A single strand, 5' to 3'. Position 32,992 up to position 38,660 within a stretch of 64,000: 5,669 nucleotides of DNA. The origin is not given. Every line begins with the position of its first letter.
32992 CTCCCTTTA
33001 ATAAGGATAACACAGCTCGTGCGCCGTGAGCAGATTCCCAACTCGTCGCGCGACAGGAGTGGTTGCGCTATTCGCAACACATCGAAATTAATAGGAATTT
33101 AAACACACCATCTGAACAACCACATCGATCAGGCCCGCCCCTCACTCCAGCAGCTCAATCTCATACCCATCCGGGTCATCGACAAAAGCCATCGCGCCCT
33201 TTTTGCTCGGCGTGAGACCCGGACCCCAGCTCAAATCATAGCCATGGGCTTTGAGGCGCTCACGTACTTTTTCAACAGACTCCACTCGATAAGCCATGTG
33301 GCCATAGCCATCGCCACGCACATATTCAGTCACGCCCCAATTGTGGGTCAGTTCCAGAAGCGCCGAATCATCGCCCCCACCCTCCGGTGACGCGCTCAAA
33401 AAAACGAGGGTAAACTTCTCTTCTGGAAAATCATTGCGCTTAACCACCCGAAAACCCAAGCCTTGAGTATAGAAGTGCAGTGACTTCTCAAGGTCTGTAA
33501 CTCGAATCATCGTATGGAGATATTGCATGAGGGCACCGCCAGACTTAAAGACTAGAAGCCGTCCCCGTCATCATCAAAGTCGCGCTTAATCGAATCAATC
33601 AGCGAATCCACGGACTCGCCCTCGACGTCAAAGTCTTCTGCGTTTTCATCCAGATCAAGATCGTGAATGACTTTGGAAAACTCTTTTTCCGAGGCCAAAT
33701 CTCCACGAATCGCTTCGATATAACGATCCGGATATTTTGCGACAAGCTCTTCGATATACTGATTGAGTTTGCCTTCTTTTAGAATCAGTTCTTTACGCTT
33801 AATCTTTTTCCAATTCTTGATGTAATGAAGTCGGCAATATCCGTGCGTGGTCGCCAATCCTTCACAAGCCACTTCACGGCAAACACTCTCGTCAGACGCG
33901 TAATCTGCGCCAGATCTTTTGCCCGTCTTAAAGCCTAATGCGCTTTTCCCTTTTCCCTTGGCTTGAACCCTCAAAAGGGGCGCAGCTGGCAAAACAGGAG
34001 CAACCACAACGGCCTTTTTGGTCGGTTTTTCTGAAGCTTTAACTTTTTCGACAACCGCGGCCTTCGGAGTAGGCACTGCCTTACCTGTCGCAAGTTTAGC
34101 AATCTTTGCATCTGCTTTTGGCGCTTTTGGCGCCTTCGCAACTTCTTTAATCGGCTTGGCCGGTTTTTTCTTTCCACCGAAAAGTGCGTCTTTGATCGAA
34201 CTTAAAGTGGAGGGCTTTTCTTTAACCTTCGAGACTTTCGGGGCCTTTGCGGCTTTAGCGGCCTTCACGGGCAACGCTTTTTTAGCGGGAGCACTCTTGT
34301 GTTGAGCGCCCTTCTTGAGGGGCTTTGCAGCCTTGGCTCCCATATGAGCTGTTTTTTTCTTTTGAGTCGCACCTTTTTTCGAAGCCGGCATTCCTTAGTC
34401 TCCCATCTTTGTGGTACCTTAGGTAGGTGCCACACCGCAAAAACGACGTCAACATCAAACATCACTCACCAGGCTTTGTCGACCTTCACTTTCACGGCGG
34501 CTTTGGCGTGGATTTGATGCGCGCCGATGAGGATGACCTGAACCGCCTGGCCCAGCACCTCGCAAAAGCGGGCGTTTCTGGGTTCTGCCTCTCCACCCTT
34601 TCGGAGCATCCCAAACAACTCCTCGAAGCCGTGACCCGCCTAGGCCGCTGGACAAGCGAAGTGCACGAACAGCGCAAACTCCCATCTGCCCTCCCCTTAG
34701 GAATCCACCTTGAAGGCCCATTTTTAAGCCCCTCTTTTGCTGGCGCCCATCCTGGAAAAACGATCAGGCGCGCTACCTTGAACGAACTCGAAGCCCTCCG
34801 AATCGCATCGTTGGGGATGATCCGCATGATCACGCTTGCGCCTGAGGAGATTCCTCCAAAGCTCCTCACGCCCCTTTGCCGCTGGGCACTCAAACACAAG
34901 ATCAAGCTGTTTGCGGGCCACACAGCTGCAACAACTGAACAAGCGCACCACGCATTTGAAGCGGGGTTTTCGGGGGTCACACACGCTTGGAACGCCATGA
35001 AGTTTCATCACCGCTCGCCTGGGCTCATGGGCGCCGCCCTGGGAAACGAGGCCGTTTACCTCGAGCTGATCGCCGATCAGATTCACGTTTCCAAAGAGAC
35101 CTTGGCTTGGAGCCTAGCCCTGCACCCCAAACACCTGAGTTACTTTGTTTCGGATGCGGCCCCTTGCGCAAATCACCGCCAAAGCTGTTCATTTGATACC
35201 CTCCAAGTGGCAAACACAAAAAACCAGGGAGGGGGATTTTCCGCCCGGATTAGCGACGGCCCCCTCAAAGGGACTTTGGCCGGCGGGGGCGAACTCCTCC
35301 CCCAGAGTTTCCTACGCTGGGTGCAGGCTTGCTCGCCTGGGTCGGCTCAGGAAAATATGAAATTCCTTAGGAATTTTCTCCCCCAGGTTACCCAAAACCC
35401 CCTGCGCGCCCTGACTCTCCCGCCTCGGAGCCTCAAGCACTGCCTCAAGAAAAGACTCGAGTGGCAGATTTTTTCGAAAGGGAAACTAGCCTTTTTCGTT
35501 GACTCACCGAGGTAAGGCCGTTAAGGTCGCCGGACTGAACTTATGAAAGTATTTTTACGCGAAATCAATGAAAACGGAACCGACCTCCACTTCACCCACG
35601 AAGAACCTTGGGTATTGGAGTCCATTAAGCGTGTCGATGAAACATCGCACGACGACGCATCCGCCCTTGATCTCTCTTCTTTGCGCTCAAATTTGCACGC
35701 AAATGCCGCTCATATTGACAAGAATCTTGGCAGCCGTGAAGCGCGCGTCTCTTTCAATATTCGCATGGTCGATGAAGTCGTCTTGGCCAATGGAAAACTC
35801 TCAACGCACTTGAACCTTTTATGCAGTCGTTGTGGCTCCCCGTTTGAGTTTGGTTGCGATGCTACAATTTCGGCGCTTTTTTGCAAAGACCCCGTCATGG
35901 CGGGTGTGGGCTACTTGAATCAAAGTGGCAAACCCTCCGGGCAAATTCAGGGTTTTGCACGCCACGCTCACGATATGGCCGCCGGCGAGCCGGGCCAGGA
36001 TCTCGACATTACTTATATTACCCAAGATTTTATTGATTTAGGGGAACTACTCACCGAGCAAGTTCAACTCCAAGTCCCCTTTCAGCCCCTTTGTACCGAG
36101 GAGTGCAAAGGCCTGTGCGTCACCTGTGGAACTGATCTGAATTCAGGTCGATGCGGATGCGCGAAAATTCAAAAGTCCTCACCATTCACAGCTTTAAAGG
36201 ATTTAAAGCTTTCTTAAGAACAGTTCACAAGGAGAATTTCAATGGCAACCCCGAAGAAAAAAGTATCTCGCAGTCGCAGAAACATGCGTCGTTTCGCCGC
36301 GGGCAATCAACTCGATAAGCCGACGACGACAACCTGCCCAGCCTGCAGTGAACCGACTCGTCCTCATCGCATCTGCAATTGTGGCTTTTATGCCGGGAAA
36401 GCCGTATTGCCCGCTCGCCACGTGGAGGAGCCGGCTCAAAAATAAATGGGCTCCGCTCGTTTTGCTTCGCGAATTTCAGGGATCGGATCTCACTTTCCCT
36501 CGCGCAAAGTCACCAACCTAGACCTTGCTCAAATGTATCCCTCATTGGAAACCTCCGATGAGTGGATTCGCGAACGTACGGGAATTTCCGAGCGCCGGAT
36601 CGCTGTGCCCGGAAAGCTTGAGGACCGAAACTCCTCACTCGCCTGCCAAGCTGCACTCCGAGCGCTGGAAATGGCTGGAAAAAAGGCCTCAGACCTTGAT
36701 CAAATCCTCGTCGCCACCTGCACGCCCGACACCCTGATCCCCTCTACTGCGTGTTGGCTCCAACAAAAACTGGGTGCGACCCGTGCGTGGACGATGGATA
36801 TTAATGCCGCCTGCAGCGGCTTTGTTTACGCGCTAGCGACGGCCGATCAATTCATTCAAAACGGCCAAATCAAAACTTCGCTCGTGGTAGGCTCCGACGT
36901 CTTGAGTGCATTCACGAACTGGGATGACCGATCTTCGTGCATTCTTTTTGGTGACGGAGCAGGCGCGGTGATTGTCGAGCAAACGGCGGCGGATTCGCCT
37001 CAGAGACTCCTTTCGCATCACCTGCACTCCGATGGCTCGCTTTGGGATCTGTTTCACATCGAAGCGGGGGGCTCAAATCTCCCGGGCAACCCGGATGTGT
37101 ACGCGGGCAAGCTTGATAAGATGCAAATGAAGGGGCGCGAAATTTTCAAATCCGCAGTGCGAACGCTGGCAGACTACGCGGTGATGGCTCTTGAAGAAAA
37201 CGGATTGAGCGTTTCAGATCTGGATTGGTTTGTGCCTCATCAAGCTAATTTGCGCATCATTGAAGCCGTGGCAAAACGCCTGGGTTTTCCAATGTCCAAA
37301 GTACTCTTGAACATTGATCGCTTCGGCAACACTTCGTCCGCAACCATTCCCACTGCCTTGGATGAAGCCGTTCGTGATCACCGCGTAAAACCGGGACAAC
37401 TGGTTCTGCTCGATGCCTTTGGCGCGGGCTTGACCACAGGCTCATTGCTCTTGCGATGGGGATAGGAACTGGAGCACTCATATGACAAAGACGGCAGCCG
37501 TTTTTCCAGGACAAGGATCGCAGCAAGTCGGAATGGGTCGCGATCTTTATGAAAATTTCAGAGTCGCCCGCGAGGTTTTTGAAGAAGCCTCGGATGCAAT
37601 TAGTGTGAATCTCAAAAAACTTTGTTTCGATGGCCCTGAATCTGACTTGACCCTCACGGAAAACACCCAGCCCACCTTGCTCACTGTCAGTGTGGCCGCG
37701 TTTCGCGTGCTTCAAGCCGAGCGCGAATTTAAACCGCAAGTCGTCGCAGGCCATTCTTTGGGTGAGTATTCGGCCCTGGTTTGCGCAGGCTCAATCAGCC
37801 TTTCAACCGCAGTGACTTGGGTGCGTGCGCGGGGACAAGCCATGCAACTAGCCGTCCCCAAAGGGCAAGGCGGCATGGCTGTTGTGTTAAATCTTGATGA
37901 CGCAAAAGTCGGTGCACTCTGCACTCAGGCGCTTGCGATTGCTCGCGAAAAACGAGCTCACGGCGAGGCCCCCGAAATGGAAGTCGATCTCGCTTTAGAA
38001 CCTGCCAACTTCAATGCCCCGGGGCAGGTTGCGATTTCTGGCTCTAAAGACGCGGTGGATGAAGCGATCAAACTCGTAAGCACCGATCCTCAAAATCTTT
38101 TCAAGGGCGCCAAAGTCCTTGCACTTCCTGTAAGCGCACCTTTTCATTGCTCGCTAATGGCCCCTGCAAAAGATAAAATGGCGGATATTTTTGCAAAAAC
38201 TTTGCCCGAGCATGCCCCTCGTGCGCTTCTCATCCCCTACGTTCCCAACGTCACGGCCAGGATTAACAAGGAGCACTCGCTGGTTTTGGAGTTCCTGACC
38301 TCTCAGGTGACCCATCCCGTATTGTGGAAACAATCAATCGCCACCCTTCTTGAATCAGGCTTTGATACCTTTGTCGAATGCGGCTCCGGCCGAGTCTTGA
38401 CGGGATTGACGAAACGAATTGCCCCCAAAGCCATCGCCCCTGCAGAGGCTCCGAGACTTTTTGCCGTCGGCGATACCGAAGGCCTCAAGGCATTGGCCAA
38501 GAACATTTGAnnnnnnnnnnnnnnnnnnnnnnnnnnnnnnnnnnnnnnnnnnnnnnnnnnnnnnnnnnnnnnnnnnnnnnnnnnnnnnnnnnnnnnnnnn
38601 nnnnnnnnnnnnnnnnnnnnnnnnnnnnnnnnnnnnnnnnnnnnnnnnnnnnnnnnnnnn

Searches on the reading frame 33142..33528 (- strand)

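Call 74: search_protein_families(library=pfam, max_evalue=1e-8, proteins=[window:33142-33528:-])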
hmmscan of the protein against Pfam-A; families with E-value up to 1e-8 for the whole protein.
window:33142-33528:- (128 aa): 2 families
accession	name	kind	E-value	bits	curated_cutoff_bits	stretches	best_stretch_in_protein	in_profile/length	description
PF00903.31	Glyoxalase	-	2.7e-21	76.6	20.6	1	4-126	3-121/121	Glyoxalase/Bleomycin resistance protein/Dioxygenase superfamily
PF13669.12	Glyoxalase_4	-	2.5e-09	37.8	27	1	5-103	2-97/109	Glyoxalase/Bleomycin resistance protein/Dioxygenase superfamily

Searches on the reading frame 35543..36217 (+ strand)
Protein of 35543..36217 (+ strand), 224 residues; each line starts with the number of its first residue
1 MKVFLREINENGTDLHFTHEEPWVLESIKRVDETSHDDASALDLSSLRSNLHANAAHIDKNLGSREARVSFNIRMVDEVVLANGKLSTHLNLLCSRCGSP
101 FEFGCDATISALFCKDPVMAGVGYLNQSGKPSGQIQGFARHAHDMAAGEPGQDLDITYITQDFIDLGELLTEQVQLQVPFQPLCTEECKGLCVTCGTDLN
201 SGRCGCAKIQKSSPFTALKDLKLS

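Call 74: search_protein_families(library=pfam, max_evalue=1e-8, proteins=[window:35543-36217:+])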
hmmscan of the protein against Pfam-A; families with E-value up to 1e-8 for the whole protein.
window:35543-36217:+ (224 aa): 1 family
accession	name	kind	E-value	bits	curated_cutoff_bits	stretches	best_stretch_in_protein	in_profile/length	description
PF02620.22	YceD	-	3.9e-23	82.2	33.2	1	83-222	2-119/119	Large ribosomal RNA subunit accumulation protein YceD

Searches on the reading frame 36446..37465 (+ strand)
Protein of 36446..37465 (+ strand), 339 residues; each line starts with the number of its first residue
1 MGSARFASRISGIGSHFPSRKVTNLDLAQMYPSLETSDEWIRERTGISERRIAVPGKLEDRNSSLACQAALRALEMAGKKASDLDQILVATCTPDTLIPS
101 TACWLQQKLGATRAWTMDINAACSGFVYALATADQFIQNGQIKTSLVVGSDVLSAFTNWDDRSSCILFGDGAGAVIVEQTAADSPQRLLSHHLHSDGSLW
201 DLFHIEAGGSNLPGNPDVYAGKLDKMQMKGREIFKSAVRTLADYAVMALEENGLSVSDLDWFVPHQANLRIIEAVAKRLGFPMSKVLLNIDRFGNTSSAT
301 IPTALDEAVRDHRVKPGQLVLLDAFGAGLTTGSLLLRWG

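Call 74: search_protein_families(library=pfam, max_evalue=1e-8, proteins=[window:36446-37465:+])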
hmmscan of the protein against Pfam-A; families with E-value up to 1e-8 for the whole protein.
window:36446-37465:+ (339 aa): 2 families
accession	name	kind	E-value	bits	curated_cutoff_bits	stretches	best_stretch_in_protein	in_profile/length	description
PF08541.16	ACP_syn_III_C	-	3.2e-38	130.2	26.6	1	249-338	1-90/90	3-Oxoacyl-[acyl-carrier-protein (ACP)] synthase III C terminal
PF08545.16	ACP_syn_III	-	2.3e-31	108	24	1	117-197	1-80/80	3-Oxoacyl-[acyl-carrier-protein (ACP)] synthase III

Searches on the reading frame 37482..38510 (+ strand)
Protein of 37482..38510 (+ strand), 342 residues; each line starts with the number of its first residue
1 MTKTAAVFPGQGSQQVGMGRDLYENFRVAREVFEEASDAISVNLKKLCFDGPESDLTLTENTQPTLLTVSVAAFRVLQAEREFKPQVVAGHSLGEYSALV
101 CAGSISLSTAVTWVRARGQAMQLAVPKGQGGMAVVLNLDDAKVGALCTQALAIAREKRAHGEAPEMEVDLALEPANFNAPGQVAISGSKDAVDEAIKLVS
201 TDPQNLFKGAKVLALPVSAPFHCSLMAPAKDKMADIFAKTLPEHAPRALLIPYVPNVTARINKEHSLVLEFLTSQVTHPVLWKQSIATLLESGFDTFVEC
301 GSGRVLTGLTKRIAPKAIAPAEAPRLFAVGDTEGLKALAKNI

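Call 75: search_protein_families(library=pfam, max_evalue=1e-8, proteins=[window:37482-38510:+])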
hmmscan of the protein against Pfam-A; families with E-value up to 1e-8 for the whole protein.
window:37482-38510:+ (342 aa): 1 family
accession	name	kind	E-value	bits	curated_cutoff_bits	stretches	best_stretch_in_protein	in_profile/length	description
PF00698.26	Acyl_transf_1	-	4.6e-35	122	32.7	1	7-300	3-265/319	Acyl transferase domain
